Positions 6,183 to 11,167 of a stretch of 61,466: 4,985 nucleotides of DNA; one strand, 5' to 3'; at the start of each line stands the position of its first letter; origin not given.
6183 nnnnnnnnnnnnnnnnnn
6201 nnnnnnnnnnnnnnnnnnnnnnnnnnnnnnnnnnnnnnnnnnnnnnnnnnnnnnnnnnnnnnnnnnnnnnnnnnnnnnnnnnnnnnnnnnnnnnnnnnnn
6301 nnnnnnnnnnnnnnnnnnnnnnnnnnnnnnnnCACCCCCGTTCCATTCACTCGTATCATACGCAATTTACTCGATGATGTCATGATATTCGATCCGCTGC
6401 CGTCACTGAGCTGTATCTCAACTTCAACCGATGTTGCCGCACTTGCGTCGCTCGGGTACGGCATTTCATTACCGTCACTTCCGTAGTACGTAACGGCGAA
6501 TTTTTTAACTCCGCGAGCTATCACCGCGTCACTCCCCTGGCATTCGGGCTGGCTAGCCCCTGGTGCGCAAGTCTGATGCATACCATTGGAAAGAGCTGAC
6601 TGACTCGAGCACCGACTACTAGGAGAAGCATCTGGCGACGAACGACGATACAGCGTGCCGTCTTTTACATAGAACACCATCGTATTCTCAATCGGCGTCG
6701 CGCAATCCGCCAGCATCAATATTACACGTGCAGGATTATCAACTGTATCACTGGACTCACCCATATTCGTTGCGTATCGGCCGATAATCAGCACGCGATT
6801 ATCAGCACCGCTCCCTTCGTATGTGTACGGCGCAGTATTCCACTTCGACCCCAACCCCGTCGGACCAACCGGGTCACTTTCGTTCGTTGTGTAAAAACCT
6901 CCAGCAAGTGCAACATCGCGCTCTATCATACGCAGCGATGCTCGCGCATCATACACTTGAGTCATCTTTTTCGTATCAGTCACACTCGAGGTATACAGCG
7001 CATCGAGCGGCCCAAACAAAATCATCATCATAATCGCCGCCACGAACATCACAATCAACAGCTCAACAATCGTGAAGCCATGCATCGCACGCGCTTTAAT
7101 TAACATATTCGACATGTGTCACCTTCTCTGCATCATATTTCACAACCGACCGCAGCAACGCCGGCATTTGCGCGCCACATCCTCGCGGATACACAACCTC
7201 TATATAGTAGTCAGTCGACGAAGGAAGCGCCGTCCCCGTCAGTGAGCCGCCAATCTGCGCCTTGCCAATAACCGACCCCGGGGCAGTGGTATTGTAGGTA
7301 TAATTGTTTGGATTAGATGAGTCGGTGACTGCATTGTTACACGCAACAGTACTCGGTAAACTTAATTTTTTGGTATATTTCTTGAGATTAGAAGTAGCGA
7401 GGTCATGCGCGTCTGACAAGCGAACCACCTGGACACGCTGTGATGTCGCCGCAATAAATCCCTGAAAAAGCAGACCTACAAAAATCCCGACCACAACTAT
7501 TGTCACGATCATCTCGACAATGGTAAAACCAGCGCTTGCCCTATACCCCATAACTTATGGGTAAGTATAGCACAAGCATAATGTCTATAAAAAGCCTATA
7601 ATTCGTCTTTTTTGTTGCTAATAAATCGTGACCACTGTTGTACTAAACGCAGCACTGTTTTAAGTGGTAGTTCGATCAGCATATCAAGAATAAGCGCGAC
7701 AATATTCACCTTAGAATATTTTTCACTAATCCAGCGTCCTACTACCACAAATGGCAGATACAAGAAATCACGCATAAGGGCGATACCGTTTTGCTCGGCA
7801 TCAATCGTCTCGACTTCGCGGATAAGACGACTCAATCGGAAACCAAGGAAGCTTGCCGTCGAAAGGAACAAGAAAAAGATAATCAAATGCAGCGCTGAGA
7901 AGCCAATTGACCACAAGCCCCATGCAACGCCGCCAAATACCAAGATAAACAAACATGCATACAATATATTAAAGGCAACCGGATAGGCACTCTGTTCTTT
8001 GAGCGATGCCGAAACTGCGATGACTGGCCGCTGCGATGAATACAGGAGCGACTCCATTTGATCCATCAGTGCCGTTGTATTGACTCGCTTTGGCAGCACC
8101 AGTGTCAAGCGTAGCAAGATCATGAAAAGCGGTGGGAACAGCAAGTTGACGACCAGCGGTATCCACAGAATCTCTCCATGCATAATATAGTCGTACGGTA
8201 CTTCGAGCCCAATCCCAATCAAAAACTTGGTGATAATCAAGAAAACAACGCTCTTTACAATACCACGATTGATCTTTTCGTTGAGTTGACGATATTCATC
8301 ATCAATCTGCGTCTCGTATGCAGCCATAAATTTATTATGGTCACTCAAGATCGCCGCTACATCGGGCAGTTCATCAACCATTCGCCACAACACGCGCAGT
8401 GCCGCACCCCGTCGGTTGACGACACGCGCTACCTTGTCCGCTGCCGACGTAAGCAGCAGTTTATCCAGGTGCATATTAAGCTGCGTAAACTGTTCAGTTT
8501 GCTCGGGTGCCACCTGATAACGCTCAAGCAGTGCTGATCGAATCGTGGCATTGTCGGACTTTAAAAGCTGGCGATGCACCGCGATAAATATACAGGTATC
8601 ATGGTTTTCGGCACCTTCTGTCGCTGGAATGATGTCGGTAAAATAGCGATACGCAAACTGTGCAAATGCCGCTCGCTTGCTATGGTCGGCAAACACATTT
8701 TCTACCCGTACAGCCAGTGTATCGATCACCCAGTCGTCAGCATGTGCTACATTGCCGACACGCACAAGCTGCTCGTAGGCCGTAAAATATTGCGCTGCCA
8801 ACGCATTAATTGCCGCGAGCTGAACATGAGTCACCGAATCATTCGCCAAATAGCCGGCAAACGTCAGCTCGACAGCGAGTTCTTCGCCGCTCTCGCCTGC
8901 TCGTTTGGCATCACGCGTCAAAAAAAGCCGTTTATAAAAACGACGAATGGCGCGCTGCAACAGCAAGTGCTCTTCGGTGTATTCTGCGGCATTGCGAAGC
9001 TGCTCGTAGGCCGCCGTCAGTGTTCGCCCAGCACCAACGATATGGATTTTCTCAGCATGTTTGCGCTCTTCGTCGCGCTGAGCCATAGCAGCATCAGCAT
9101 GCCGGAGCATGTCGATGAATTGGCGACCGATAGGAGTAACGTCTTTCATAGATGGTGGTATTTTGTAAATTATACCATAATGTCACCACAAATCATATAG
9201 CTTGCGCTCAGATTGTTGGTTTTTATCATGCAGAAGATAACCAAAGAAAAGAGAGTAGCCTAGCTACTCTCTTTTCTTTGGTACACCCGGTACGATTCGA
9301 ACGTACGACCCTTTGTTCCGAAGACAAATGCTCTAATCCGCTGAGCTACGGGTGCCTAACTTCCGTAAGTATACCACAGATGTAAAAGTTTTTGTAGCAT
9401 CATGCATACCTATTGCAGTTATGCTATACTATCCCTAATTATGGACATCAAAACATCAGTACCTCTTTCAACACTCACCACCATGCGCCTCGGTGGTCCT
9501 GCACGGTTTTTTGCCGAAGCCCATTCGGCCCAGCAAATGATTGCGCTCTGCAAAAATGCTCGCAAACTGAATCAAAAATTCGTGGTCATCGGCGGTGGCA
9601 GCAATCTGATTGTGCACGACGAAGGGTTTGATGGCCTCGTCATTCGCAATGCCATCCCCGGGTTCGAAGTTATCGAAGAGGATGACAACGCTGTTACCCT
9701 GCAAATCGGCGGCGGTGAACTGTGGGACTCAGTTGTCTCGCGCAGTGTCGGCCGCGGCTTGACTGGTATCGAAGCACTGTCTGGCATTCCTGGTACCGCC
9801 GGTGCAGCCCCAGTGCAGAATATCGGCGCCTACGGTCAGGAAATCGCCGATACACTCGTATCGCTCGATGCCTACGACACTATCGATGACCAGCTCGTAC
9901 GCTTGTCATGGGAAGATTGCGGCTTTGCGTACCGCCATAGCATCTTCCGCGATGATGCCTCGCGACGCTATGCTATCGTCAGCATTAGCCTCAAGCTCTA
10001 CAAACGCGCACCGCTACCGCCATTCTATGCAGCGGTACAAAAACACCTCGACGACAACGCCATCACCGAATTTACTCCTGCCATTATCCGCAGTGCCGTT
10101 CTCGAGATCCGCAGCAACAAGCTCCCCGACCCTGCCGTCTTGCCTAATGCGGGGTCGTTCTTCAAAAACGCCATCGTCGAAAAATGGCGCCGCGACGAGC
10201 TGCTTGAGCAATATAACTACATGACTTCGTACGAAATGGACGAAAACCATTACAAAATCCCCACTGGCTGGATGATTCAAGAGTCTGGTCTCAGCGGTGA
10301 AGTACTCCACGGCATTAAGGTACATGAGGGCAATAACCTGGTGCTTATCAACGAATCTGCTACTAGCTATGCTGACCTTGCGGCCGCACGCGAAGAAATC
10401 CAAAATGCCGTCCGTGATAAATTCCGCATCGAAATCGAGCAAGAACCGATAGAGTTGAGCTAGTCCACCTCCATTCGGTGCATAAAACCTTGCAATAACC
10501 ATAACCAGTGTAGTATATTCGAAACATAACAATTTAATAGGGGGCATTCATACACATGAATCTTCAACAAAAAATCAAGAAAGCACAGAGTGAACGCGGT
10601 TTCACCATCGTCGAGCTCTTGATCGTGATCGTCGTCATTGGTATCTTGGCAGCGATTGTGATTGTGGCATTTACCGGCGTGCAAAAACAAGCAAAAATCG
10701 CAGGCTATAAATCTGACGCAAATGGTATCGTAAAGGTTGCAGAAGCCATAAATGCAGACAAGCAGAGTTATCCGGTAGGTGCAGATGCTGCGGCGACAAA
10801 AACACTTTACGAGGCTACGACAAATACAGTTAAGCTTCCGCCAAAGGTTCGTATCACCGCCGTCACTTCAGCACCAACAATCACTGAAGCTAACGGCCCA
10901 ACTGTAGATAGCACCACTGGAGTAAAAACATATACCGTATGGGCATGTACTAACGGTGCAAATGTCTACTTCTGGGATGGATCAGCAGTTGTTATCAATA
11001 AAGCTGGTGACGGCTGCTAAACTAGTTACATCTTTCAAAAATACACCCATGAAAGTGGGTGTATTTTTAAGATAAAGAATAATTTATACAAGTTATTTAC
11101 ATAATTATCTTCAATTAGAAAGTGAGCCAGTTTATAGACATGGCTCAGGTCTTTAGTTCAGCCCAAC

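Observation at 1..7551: Two tandem copies of a three-gene pilus-tip module (PilV-like, PilW-like, PilX_N::RCC1 giant)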

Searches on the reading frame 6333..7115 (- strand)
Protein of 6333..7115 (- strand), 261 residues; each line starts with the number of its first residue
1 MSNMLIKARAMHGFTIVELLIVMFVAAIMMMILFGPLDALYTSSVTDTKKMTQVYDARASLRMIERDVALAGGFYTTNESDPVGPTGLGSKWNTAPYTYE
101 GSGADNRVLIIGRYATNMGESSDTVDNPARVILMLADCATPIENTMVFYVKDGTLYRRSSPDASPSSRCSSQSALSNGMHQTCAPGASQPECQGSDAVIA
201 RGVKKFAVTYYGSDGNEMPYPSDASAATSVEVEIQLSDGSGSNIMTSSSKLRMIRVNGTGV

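Call 5: search_protein_families(library=pfam, proteins=[window:6333-7115:-], max_evalue=0.1)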
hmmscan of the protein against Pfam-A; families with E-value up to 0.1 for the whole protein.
window:6333-7115:- (261 aa): 1 family
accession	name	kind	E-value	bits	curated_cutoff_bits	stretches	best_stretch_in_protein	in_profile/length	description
PF07963.17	N_methyl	-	6.4e-05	22.8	21.2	1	11-34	4-27/27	Prokaryotic N-terminal methylation motif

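Call 6: search_protein_families(library=ncbifam, proteins=[window:6333-7115:-], max_evalue=0.1)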
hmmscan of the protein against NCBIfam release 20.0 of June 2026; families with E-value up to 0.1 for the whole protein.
window:6333-7115:- (261 aa): 10 families
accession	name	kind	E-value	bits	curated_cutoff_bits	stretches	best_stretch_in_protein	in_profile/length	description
TIGR02599.1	TIGR02599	subfamily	0.0003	20.2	256.5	1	13-68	1-56/361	Verru_Chthon cassette protein C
NF040999.1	pilin_ComGC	equivalog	0.00069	19.8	75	1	12-34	2-24/84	competence type IV pilus major pilin ComGC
TIGR02532.1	IV_pilin_GFxxxE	domain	0.0009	19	16.3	1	12-33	2-23/24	prepilin-type N-terminal cleavage/methylation domain-containing protein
NF007848.0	PRK10557.1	equivalog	0.0016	17.7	120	1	9-72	8-71/192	prepilin peptidase-dependent protein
NF038304.1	EPS_HpsC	equivalog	0.0071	15.9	200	1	8-71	17-80/318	hormogonium polysaccharide secretion pseudopilin HpsC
NF040982.1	ComGD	equivalog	0.0075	16.7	70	1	12-41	2-31/139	competence type IV pilus minor pilin ComGD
TIGR01711.1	gspJ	equivalog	0.052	13.3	64.85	0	13-69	2-58/192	type II secretion system minor pseudopilin GspJ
TIGR01708.2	typeII_sec_gspH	equivalog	0.057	13.4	80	1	12-30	2-20/169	type II secretion system minor pseudopilin GspH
TIGR02596.1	TIGR02596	subfamily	0.059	13.4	70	1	14-33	1-20/196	Verru_Chthon cassette protein D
NF041013.1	T4P_ComGE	equivalog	0.074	13.2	49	0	12-51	4-43/83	competence type IV pilus minor pilin ComGE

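Call 56: search_solved_structures(query=A4, max_evalue=10, show_alignments=0)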
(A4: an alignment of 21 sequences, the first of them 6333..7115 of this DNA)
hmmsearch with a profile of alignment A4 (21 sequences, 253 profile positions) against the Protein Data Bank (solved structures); distinct sequences matched with E-value up to 10: 20.
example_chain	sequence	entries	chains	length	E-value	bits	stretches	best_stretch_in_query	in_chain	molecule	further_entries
9egp_A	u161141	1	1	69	7.2e-06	28.7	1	7-50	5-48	Geopilin domain 1 protein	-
7tgg_A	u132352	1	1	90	7.8e-06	28.6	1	6-62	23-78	Geopilin domain 1 protein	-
9laa_A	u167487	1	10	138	0.00033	23.3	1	1-44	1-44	Type IV pilin protein PilA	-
9lab_B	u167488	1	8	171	0.00071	22.2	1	8-32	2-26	MSHA major pilin subunit MshA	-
6xxe_A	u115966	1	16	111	0.0013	21.4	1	13-63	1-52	Uncharacterized protein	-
8qqj_J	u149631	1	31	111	0.0017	20.9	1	13-62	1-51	Type IV narrow pilus major component PilA5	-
2m7g_A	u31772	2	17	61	0.002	20.7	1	13-62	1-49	Geopilin domain 1 protein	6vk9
8pfb_G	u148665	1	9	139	0.029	16.9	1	13-47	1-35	Type IV pilin PilE1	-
8tob_GA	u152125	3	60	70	0.087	15.4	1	14-70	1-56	Fimbrial protein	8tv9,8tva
5wda_A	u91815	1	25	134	0.092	15.3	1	13-40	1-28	General secretion pathway protein G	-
8p3b_A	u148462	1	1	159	0.16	14.5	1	13-45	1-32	Fimbrial protein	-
8tj2_C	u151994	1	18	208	0.16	14.5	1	13-51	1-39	Type IV major pilin protein PilA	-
2hi2_A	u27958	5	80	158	0.16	14.5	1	13-47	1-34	Fimbrial protein | PilA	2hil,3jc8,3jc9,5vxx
6xxd_A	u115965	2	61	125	0.18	14.3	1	13-45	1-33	PilA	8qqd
1ay2_A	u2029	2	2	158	0.19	14.2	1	13-45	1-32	TYPE 4 PILIN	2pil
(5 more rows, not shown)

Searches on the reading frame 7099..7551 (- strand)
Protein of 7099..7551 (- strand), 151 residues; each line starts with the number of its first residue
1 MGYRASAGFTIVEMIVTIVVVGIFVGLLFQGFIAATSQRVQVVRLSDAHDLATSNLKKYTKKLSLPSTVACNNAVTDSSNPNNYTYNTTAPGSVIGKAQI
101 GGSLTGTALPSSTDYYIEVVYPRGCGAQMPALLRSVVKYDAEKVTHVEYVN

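Call 5: search_protein_families(library=pfam, proteins=[window:7099-7551:-], max_evalue=0.1)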
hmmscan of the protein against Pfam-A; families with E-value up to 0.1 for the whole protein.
window:7099-7551:- (151 aa): 2 families
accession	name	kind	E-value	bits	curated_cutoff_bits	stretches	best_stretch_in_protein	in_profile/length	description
PF07963.17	N_methyl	-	2.3e-05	24.2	21.2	1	4-29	2-27/27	Prokaryotic N-terminal methylation motif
PF19081.6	Ig_7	-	0.011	16.5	27.3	1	83-126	30-71/84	Ig-like domain CHU_C associated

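Call 6: search_protein_families(library=ncbifam, proteins=[window:7099-7551:-], max_evalue=0.1)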
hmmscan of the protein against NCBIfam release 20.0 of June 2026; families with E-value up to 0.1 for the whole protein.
window:7099-7551:- (151 aa): 5 families
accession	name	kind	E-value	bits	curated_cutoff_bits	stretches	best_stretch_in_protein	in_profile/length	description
NF038303.1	EPS_HpsB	equivalog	1.1e-06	28.7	150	1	6-117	2-112/211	hormogonium polysaccharide secretion pseudopilin HpsB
TIGR01708.2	typeII_sec_gspH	equivalog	0.00016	21.8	80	1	7-41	2-37/169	type II secretion system minor pseudopilin GspH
TIGR02532.1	IV_pilin_GFxxxE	domain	0.00066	19.4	16.3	1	7-27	2-22/24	prepilin-type N-terminal cleavage/methylation domain-containing protein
TIGR01710.1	typeII_sec_gspG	equivalog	0.00079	19.5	88.85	1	8-52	2-46/134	type II secretion system major pseudopilin GspG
NF041002.1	pilin_ComGF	equivalog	0.004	17.4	80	1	7-86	2-84/139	competence type IV pilus minor pilin ComGF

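Call 57: search_solved_structures(query=A5, max_evalue=10, show_alignments=0)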
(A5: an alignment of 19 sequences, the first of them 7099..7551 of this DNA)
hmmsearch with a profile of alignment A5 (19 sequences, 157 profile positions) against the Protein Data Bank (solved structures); distinct sequences matched with E-value up to 10: 12.
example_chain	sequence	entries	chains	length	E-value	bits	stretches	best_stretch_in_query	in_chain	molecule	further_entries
9egp_A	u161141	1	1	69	0.0027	21.2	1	4-64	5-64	Geopilin domain 1 protein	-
6s5y_A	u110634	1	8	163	0.0056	20.2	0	101-140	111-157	Group B streptococcal R4 surface protein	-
6dq3_A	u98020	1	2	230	0.013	19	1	51-146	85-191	Polysaccharide deacetylase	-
9lab_B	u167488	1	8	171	0.023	18.2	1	5-35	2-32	MSHA major pilin subunit MshA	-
7tgg_A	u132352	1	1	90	0.068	16.6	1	4-49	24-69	Geopilin domain 1 protein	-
8qqj_J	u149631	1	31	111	0.093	16.2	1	10-71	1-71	Type IV narrow pilus major component PilA5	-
6xxe_A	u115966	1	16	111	0.11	16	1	10-73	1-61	Uncharacterized protein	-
8yke_A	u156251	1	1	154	0.37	14.2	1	107-141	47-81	YSIRK signal domain/LPXTG anchor domain surface protein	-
8pfb_G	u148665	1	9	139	0.85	13.1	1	10-87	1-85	Type IV pilin PilE1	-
9laa_A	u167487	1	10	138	2.1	11.8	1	4-35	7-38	Type IV pilin protein PilA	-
6v1q_A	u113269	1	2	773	2.9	11.4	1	10-48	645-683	Two pore channel 3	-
8g2z_0H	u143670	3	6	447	3.2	11.2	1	37-118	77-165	CFAP127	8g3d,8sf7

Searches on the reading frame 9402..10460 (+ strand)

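Call 38: search_protein_families(library=pfam, proteins=[window:9402-10460:+], max_evalue=0.001)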
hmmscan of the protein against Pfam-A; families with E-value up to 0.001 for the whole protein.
window:9402-10460:+ (353 aa): 2 families
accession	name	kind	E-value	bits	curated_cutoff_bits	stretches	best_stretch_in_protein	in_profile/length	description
PF01565.28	FAD_binding_4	-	6e-20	71.8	26.4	1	36-168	3-138/139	FAD binding domain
PF02873.21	MurB_C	-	1e-17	64.5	27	1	229-349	2-96/99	UDP-N-acetylenolpyruvoylglucosamine reductase, C-terminal domain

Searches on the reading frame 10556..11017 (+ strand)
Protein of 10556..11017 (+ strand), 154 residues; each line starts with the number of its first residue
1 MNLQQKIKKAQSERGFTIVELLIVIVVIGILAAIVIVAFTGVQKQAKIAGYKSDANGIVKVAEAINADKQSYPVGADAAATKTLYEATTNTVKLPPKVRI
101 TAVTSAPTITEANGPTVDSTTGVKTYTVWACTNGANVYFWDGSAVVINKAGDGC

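Call 9: search_protein_families(library=pfam, proteins=[window:10556-11017:+], max_evalue=0.01)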
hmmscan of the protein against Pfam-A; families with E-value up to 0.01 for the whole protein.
window:10556-11017:+ (154 aa): 1 family
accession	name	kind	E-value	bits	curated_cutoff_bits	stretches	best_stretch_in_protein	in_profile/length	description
PF07963.17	N_methyl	-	4.4e-07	29.6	21.2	1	13-35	4-26/27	Prokaryotic N-terminal methylation motif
